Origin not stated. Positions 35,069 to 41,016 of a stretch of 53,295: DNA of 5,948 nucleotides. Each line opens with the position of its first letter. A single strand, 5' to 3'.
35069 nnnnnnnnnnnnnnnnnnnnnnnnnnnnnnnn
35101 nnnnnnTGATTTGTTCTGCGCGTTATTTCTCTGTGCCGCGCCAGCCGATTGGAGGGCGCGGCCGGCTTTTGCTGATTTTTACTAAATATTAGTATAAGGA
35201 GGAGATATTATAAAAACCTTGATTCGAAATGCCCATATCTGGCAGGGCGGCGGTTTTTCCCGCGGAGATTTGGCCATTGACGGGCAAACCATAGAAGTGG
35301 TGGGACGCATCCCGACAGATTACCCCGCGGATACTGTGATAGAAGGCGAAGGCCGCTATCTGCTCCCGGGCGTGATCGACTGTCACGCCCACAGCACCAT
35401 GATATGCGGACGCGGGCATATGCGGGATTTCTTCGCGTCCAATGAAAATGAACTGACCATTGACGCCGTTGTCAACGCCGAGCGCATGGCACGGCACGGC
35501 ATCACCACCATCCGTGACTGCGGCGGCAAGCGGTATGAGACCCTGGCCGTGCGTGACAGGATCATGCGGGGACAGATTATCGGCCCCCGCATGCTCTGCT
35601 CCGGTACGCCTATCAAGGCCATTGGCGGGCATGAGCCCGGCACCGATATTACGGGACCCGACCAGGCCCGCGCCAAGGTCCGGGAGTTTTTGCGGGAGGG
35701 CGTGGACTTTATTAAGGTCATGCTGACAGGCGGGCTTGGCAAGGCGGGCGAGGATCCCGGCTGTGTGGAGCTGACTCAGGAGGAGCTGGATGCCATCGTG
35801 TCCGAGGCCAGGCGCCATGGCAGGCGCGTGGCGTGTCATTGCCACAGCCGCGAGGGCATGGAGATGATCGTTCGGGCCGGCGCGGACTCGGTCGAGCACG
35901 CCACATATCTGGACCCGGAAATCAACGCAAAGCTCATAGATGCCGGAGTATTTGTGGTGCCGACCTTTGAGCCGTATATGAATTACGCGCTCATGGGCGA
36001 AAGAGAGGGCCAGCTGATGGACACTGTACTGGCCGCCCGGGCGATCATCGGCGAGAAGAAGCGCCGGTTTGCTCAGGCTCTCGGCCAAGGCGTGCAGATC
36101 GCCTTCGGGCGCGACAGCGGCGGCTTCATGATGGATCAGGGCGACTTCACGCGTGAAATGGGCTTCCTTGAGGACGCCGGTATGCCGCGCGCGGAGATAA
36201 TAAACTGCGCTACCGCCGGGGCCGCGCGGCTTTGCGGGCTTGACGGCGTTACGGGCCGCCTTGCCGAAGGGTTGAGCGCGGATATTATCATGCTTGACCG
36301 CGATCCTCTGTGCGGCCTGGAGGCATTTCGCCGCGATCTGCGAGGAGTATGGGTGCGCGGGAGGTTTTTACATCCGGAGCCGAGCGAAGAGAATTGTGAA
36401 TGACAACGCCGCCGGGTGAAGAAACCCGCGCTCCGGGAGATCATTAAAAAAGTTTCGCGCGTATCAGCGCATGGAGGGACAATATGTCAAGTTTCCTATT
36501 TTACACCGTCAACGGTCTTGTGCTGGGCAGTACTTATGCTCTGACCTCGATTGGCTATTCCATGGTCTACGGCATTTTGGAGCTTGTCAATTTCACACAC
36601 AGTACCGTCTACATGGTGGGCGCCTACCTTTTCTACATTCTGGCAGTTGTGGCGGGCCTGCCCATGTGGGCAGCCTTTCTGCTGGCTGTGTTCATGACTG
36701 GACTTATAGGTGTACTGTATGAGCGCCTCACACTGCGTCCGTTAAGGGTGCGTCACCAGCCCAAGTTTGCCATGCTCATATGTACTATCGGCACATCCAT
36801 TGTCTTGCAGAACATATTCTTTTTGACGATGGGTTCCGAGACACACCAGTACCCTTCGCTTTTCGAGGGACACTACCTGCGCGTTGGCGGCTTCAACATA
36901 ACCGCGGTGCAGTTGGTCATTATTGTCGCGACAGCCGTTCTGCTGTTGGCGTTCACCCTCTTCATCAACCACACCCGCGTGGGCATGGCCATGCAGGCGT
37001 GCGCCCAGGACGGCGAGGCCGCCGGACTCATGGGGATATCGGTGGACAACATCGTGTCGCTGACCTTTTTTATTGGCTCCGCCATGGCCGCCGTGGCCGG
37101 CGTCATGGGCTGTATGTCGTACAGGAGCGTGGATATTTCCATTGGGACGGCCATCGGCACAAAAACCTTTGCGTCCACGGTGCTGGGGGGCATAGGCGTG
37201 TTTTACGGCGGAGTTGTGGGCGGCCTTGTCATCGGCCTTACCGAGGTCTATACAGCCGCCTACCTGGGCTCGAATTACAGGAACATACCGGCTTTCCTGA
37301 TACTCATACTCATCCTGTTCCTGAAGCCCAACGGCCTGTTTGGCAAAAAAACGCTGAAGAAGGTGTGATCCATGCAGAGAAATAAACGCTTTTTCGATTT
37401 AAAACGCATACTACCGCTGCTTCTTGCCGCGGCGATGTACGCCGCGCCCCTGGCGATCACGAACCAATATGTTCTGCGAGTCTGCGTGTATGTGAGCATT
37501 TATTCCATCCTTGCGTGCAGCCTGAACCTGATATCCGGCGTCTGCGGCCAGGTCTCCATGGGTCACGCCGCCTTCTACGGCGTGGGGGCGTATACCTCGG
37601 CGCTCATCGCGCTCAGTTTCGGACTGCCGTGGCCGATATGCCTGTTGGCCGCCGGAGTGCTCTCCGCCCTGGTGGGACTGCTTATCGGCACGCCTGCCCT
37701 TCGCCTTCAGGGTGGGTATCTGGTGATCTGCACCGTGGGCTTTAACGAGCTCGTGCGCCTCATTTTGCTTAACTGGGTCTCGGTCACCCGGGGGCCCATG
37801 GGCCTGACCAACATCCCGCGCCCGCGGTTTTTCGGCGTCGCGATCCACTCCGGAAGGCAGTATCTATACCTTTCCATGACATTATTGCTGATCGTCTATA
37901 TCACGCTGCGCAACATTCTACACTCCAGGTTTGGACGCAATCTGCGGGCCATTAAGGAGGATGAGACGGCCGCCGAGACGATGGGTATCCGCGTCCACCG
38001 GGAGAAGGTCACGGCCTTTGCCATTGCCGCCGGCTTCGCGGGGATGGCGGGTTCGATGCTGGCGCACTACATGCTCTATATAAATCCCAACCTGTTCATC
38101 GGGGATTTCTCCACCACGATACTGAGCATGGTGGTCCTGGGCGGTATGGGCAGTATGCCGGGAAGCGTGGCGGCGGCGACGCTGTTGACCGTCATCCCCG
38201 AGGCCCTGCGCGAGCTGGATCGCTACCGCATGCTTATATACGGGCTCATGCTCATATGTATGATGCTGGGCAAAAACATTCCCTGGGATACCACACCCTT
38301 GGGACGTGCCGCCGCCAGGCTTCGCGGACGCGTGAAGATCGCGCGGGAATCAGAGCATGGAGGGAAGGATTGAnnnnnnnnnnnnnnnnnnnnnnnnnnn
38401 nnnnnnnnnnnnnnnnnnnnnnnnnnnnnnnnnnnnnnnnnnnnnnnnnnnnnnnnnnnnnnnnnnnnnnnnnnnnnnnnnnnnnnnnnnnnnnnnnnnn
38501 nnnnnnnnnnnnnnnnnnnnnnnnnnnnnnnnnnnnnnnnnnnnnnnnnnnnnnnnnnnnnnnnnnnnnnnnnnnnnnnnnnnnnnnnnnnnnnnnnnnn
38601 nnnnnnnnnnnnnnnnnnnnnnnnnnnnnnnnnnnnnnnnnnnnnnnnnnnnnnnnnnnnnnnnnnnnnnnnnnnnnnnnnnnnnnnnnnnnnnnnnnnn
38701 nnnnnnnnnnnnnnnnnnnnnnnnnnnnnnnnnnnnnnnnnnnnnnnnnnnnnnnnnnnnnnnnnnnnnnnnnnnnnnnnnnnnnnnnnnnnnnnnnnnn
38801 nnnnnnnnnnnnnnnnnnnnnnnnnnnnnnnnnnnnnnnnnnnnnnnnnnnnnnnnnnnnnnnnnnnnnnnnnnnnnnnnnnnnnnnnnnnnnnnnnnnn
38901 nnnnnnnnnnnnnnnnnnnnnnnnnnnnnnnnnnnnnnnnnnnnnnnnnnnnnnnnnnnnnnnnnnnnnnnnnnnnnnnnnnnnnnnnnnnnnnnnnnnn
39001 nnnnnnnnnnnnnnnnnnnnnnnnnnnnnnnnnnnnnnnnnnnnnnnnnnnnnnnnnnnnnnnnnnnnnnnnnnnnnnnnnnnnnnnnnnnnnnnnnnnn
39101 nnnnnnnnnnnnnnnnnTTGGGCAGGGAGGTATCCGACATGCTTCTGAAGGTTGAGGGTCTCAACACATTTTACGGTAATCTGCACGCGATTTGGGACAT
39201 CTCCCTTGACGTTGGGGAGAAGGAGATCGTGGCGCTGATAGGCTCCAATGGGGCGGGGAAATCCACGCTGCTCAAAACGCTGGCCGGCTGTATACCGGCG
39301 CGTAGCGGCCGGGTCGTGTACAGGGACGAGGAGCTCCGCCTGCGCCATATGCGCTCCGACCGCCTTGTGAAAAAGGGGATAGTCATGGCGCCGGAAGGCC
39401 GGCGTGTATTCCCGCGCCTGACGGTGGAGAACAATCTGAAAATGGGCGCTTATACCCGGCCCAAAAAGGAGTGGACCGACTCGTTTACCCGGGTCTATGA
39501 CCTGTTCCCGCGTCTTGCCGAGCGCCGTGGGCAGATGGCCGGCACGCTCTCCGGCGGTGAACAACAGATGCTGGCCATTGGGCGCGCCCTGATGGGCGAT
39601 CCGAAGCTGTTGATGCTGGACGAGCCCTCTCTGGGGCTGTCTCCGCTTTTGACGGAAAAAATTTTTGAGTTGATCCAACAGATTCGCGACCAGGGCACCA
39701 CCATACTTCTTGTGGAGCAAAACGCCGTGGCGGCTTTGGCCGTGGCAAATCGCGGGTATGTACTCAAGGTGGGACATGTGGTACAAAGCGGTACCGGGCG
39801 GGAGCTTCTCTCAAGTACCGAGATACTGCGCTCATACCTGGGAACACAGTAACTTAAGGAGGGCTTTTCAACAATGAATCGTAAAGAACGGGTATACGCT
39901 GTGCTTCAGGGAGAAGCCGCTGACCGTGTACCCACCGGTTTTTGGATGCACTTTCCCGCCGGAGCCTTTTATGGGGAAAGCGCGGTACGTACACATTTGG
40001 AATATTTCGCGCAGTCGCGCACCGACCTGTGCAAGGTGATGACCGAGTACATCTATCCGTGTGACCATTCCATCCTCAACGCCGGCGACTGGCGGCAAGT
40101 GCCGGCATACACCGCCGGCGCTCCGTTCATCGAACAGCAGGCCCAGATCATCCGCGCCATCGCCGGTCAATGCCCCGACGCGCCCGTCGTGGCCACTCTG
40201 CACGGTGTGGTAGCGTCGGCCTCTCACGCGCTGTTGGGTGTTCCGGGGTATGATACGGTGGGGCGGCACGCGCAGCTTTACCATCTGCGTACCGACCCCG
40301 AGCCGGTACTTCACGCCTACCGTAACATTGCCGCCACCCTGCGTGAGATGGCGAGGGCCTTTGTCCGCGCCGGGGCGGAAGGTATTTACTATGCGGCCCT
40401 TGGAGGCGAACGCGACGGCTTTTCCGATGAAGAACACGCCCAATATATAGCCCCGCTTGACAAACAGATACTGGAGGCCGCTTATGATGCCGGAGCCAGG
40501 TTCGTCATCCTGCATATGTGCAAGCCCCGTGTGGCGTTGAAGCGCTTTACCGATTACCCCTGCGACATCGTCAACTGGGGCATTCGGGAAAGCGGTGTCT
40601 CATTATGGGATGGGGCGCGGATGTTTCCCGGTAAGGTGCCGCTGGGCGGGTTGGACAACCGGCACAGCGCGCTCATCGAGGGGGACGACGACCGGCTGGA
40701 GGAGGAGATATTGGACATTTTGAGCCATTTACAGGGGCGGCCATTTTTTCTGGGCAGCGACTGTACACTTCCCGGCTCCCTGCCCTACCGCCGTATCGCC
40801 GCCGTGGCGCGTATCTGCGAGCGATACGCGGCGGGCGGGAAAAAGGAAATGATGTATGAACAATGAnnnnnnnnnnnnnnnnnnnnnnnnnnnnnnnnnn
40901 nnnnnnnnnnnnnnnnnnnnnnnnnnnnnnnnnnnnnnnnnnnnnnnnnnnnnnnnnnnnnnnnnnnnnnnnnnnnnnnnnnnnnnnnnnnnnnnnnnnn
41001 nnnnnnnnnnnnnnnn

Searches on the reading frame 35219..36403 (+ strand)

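Call 11: search_protein_families(library=pfam, proteins=[window:35219-36403:+], max_evalue=0.0001)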
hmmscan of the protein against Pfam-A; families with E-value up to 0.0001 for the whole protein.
window:35219-36403:+ (394 aa): 2 families
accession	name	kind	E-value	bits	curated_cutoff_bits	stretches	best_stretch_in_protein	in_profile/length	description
PF01979.26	Amidohydro_1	-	1.1e-44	153.5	25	1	47-381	1-342/345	Amidohydrolase family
PF07969.17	Amidohydro_3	-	4.3e-17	63.2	29.7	1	89-384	167-471/472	Amidohydrolase family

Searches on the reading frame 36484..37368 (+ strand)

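Call 11: search_protein_families(library=pfam, proteins=[window:36484-37368:+], max_evalue=0.0001)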
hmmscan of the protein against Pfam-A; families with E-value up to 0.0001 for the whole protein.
window:36484-37368:+ (294 aa): 1 family
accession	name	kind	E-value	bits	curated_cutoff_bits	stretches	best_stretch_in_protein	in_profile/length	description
PF02653.21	BPD_transp_2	-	1.9e-40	139.1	26.8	1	8-278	2-269/269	Branched-chain amino acid transport system / permease component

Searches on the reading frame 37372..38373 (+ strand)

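Call 11: search_protein_families(library=pfam, proteins=[window:37372-38373:+], max_evalue=0.0001)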
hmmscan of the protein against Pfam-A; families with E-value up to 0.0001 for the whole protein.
window:37372-38373:+ (333 aa): 1 family
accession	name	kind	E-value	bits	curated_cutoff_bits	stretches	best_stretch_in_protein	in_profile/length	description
PF02653.21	BPD_transp_2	-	5.1e-48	164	26.8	1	34-298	2-269/269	Branched-chain amino acid transport system / permease component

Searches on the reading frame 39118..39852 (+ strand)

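Call 11: search_protein_families(library=pfam, proteins=[window:39118-39852:+], max_evalue=0.0001)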
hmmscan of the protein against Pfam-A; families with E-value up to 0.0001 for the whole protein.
window:39118-39852:+ (244 aa): 3 families
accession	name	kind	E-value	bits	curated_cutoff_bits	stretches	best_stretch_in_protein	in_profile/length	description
PF00005.33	ABC_tran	-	2.7e-30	106.2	25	1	27-171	3-136/137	ABC transporter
PF13304.12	AAA_21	-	1.5e-11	45.3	27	0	143-198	237-295/304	AAA domain, putative AbiEii toxin, Type IV TA system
PF25199.1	nSTAND_NTPase5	-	4.2e-05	23.8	34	0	33-76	39-83/145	Novel STAND NTPase 5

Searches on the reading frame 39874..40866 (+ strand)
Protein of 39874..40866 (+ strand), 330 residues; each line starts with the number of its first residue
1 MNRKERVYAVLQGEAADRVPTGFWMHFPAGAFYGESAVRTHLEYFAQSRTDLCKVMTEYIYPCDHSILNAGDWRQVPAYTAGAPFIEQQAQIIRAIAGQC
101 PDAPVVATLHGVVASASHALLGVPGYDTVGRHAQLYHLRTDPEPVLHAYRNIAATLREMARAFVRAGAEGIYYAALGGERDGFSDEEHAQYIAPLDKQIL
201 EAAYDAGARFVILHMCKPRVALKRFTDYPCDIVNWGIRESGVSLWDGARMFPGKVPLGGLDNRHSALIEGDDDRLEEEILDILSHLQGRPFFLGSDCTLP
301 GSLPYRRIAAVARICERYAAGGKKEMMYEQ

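Call 11: search_protein_families(library=pfam, proteins=[window:39874-40866:+], max_evalue=0.0001)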
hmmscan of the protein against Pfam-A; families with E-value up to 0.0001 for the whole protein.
window:39874-40866:+ (330 aa): 1 family
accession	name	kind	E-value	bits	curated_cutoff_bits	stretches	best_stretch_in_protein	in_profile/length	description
PF01208.23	URO-D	-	5.4e-12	45.8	23.9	1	87-318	120-346/346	Uroporphyrinogen decarboxylase (URO-D)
